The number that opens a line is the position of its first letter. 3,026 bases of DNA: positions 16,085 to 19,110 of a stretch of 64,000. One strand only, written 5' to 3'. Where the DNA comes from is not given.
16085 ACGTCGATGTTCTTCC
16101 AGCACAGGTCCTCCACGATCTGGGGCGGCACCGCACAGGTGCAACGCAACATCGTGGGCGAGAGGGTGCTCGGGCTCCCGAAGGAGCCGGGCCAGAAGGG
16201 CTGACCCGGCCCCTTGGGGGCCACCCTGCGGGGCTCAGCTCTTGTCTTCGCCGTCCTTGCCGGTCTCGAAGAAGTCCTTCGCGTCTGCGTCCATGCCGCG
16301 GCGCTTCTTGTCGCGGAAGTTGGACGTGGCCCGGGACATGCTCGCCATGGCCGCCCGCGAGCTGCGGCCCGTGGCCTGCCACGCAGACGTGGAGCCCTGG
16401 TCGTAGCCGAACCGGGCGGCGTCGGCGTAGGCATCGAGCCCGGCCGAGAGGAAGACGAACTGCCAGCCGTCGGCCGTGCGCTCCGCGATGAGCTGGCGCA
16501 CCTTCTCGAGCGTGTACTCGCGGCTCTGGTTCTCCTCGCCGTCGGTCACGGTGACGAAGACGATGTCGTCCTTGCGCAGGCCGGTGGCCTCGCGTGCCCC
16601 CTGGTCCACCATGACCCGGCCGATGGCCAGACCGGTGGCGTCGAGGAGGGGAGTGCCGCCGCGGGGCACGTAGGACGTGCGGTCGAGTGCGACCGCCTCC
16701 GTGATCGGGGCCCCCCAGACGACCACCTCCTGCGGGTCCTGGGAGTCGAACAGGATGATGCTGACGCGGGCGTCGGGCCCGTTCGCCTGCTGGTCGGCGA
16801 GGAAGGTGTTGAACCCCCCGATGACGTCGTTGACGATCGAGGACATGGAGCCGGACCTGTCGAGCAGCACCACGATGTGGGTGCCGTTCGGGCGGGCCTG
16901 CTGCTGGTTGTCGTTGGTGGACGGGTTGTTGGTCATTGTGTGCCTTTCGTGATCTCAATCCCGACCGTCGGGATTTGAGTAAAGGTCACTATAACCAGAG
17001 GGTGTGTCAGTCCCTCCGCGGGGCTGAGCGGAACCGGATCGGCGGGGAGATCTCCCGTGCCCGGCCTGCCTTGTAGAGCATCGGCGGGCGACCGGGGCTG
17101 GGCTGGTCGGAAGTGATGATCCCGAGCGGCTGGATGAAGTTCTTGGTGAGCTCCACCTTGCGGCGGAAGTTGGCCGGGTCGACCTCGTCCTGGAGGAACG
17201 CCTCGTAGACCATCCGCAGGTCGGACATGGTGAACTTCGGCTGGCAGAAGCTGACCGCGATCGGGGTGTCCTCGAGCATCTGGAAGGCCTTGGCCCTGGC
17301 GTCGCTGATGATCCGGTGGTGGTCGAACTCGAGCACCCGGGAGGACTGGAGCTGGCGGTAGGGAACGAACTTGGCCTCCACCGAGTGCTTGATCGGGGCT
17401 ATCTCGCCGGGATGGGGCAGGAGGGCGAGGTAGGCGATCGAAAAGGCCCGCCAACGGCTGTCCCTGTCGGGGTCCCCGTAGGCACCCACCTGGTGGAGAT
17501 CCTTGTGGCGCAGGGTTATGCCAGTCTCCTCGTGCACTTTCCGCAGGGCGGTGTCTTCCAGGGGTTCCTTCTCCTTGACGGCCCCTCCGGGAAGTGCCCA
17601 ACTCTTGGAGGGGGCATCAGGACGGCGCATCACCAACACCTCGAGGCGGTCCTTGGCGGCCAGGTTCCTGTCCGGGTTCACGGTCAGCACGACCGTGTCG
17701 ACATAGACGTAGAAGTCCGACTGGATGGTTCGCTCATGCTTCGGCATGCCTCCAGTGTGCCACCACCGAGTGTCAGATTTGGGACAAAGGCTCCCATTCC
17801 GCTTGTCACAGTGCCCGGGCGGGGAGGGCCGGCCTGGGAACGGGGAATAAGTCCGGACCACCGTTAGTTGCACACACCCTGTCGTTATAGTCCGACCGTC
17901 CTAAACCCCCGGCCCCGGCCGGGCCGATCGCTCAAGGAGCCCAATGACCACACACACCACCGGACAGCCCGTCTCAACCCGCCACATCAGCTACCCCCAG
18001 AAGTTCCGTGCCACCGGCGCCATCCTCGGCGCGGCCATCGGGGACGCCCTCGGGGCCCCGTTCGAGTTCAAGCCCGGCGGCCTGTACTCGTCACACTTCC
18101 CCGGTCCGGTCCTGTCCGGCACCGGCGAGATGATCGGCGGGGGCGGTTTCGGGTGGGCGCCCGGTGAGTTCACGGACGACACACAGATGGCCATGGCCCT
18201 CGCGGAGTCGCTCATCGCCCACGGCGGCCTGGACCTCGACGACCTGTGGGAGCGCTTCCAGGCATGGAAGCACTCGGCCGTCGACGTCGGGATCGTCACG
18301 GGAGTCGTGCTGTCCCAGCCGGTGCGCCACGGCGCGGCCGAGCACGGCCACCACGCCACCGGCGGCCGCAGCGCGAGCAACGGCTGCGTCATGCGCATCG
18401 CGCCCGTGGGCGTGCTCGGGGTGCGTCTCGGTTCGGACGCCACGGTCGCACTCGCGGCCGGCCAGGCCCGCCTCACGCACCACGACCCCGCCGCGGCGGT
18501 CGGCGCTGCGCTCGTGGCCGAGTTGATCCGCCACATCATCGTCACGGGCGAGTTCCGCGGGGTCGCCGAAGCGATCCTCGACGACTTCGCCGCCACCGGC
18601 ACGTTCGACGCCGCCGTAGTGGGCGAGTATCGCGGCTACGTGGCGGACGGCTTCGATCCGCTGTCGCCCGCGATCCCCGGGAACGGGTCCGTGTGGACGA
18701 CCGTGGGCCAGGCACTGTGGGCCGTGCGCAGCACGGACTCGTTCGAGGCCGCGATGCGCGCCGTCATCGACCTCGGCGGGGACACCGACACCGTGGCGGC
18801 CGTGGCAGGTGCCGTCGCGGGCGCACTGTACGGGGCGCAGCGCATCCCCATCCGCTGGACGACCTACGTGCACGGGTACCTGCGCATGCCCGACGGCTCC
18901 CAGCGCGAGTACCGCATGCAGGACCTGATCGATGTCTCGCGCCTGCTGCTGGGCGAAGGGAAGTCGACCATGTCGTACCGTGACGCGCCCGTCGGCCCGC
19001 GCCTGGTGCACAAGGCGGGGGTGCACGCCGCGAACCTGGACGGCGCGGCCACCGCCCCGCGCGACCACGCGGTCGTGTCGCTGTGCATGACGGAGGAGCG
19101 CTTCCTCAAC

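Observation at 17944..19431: Unusual domain fusion: catalytically intact ARH domain plus CX5R phosphatase in one polypeptide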

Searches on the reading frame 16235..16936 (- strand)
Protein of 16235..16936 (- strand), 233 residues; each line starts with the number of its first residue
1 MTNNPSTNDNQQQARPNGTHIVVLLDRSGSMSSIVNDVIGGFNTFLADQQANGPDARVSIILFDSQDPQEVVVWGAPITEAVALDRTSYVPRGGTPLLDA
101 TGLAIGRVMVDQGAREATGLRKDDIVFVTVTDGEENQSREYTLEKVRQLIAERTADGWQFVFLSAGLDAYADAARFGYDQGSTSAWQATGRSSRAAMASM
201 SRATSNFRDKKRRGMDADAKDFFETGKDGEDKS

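Call 3: search_protein_families(library=pfam, proteins=[window:16235-16936:-], max_evalue=0.01)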
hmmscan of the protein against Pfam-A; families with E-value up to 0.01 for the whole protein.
window:16235-16936:- (233 aa): 3 families
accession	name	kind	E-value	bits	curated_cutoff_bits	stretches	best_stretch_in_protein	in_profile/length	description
PF00092.34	VWA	-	5.7e-05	23.9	23.8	1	21-148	2-122/174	von Willebrand factor type A domain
PF13519.12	VWA_2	-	0.00023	22.2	27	1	21-129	1-104/107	von Willebrand factor type A domain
PF05762.20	VWA_CoxE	-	0.0073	16.2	26.4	0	15-36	52-74/222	VWA domain containing CoxE-like protein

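Call 4: search_protein_families(library=ncbifam, proteins=[window:16235-16936:-], max_evalue=0.01)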
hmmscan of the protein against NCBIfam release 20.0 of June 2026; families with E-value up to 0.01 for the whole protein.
window:16235-16936:- (233 aa): 1 family
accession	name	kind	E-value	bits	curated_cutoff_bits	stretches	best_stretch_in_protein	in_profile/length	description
TIGR02442.1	Cob-chelat-sub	hypoth_equivalog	1.4e-05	23.8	779.45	1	12-163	466-613/641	putative cobaltochelatase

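Call 14: search_protein_families(library=padloc, proteins=[window:16235-16936:-], max_evalue=0.01)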
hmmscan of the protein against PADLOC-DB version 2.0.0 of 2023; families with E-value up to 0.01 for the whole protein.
window:16235-16936:- (233 aa): 0 families

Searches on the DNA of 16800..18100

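Call 76: search_rna_families(source=window, start=16800, end=18100, threshold=evalue, max_evalue=1)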
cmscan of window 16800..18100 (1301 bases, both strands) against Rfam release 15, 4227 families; matches with E-value up to 1: 0.
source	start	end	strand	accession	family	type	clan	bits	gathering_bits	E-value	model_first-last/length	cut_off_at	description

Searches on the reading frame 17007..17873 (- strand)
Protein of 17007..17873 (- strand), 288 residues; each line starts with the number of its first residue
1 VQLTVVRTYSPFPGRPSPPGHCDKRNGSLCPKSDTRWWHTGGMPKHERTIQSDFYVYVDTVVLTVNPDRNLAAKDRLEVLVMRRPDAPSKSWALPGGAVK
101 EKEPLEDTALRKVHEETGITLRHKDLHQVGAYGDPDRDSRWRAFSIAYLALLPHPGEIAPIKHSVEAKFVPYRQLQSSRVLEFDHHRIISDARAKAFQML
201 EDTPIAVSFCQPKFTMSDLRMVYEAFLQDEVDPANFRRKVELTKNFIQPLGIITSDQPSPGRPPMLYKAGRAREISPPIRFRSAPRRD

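Call 3: search_protein_families(library=pfam, proteins=[window:17007-17873:-], max_evalue=0.01)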
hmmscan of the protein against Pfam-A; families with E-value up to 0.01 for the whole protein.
window:17007-17873:- (288 aa): 2 families
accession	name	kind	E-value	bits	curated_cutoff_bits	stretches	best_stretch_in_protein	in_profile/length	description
PF00293.34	NUDIX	-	5.4e-15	56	21.1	1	76-180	16-122/134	NUDIX domain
PF21906.2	NrtR_WHD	-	8.5e-12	45.5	27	1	211-268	6-60/61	NrtR DNA-binding winged helix domain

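Call 4: search_protein_families(library=ncbifam, proteins=[window:17007-17873:-], max_evalue=0.01)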
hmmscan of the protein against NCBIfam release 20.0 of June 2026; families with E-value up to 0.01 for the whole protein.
window:17007-17873:- (288 aa): 17 families
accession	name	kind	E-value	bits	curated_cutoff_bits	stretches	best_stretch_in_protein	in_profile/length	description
NF050029.2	TransRepNtr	equivalog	4.4e-20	72.2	400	1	60-240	19-200/245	ADPR responsive transcriptional repressor NtrR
NF003787.0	PRK05379.1-4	equivalog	1e-08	34.6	449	1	79-187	222-336/346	bifunctional nicotinamide-nucleotide adenylyltransferase/Nudix hydroxylase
NF003786.0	PRK05379.1-2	equivalog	3.3e-08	33.1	397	1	79-190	231-349/354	bifunctional nicotinamide-nucleotide adenylyltransferase/Nudix hydroxylase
NF003788.0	PRK05379.1-5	equivalog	4.5e-07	29.5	354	1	79-167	226-318/351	bifunctional nicotinamide-nucleotide adenylyltransferase/Nudix hydroxylase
NF006961.0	PRK09438.1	equivalog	3.3e-06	26.6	103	1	76-126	19-68/151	dihydroneopterin triphosphate diphosphatase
NF003790.0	PRK05379.2-2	equivalog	3.4e-06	26.4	403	1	78-152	229-307/354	bifunctional nicotinamide mononucleotide adenylyltransferase/ADP-ribose pyrophosphatase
NF008044.0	PRK10776.1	equivalog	2e-05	24.5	148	1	78-138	17-79/130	8-oxo-dGTP diphosphatase MutT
NF041652.1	Nud_hyd_Dein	equivalog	2.5e-05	24.6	200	1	89-124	42-77/152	Nudix hydrolase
NF003791.0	PRK05379.2-3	equivalog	2.6e-05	23.6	409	1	78-168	214-308/340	bifunctional nicotinamide-nucleotide adenylyltransferase/Nudix hydroxylase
NF006530.0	PRK08999.1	equivalog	2.7e-05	23.4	245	1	76-140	17-83/315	Nudix family hydrolase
NF003785.0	PRK05379.1-1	equivalog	3.5e-05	23.1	418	1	79-178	216-320/347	bifunctional nicotinamide-nucleotide adenylyltransferase/Nudix hydroxylase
NF001938.0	PRK00714.1-5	equivalog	0.00046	19.6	116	1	83-120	38-75/172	RNA pyrophosphohydrolase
TIGR00586.1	mutt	equivalog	0.00048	20.1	97.9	1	75-136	15-78/129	8-oxo-dGTP diphosphatase MutT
NF052459.1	OxoGTPPhMutT1Mycb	equivalog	0.0009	18.4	475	1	74-122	15-61/292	8-oxo-(d)GTP phosphatase MutT1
TIGR02705.1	nudix_YtkD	equivalog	0.0027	17.2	154.4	1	93-132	48-85/156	RNA deprotection pyrophosphohydrolase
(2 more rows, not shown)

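Call 14: search_protein_families(library=padloc, proteins=[window:17007-17873:-], max_evalue=0.01)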
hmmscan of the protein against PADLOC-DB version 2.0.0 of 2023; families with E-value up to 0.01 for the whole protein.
window:17007-17873:- (288 aa): 1 family
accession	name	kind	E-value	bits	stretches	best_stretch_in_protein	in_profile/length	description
PDLC04899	PDC-S07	-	3e-05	21.7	1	77-150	18-93/135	-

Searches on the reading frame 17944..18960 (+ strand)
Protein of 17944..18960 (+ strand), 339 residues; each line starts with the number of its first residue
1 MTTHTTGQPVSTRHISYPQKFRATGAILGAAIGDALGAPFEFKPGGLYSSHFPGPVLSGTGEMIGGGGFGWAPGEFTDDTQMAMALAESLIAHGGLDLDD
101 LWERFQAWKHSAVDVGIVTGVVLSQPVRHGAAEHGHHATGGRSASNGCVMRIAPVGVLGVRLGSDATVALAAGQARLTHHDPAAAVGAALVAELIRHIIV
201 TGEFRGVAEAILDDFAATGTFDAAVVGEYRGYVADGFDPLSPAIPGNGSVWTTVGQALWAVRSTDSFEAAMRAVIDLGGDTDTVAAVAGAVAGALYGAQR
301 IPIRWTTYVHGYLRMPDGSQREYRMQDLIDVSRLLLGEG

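Call 16: search_solved_structures(query=window:17944-18960:+, max_evalue=0.001, show_alignments=2)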
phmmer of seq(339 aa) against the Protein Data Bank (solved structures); distinct sequences matched with E-value up to 0.001: 21.
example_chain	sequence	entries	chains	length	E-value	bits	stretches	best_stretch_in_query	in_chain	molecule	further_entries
6dre_A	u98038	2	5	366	1.3e-31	113.6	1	22-307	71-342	ADP-ribosyl-(Dinitrogen reductase) hydrolase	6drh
2woc_A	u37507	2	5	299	1.2e-28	103.8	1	22-308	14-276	ADP-RIBOSYL-[DINITROGEN REDUCTASE] GLYCOHYDROLASE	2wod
2cwc_A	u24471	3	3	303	3.1e-28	102.5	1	21-316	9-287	ADP-ribosylglycohydrolase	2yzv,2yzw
2woe_A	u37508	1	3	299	4.8e-28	101.9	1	22-308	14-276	ADP-RIBOSYL-[DINITROGEN REDUCTASE] GLYCOHYDROLASE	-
8za7_A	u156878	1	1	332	8e-25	91.2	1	22-307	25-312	Lmo0067 protein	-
3g9d_A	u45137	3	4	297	4.1e-23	85.6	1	20-306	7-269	Dinitrogenase reductase activating glucohydrolase | Dinitrogenase reductase activacting glicohydrolase | ADP-ribosyl-(Dinitrogen reductase) hydrolase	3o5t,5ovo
1t5j_A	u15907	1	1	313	1.1e-17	67.8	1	22-307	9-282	Hypothetical protein MJ1187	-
5zqy_A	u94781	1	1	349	1.1e-15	61.2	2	266-314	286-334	Poly(ADP-ribose) glycohydrolase ARH3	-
9rfd_A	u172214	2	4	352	1.1e-15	61.2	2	266-314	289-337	ADP-ribosylhydrolase ARH3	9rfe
2g4k_A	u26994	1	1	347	1.1e-15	61.2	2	266-314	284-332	ADP-ribosylhydrolase 3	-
2foz_A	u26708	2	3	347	1.2e-15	61.1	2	266-314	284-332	ADP-ribosylhydrolase like 2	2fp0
6d36_C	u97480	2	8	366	1.2e-15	61.1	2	266-314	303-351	Poly(ADP-ribose) glycohydrolase ARH3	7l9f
2qty_A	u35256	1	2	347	1.6e-15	60.7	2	266-313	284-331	Poly(ADP-ribose) glycohydrolase ARH3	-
7akr_AAA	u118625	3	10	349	3e-15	59.8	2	266-314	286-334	ADP-ribose glycohydrolase ARH3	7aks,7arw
6d3a_C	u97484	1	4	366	4.2e-15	59.3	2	266-314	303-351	Poly(ADP-ribose) glycohydrolase ARH3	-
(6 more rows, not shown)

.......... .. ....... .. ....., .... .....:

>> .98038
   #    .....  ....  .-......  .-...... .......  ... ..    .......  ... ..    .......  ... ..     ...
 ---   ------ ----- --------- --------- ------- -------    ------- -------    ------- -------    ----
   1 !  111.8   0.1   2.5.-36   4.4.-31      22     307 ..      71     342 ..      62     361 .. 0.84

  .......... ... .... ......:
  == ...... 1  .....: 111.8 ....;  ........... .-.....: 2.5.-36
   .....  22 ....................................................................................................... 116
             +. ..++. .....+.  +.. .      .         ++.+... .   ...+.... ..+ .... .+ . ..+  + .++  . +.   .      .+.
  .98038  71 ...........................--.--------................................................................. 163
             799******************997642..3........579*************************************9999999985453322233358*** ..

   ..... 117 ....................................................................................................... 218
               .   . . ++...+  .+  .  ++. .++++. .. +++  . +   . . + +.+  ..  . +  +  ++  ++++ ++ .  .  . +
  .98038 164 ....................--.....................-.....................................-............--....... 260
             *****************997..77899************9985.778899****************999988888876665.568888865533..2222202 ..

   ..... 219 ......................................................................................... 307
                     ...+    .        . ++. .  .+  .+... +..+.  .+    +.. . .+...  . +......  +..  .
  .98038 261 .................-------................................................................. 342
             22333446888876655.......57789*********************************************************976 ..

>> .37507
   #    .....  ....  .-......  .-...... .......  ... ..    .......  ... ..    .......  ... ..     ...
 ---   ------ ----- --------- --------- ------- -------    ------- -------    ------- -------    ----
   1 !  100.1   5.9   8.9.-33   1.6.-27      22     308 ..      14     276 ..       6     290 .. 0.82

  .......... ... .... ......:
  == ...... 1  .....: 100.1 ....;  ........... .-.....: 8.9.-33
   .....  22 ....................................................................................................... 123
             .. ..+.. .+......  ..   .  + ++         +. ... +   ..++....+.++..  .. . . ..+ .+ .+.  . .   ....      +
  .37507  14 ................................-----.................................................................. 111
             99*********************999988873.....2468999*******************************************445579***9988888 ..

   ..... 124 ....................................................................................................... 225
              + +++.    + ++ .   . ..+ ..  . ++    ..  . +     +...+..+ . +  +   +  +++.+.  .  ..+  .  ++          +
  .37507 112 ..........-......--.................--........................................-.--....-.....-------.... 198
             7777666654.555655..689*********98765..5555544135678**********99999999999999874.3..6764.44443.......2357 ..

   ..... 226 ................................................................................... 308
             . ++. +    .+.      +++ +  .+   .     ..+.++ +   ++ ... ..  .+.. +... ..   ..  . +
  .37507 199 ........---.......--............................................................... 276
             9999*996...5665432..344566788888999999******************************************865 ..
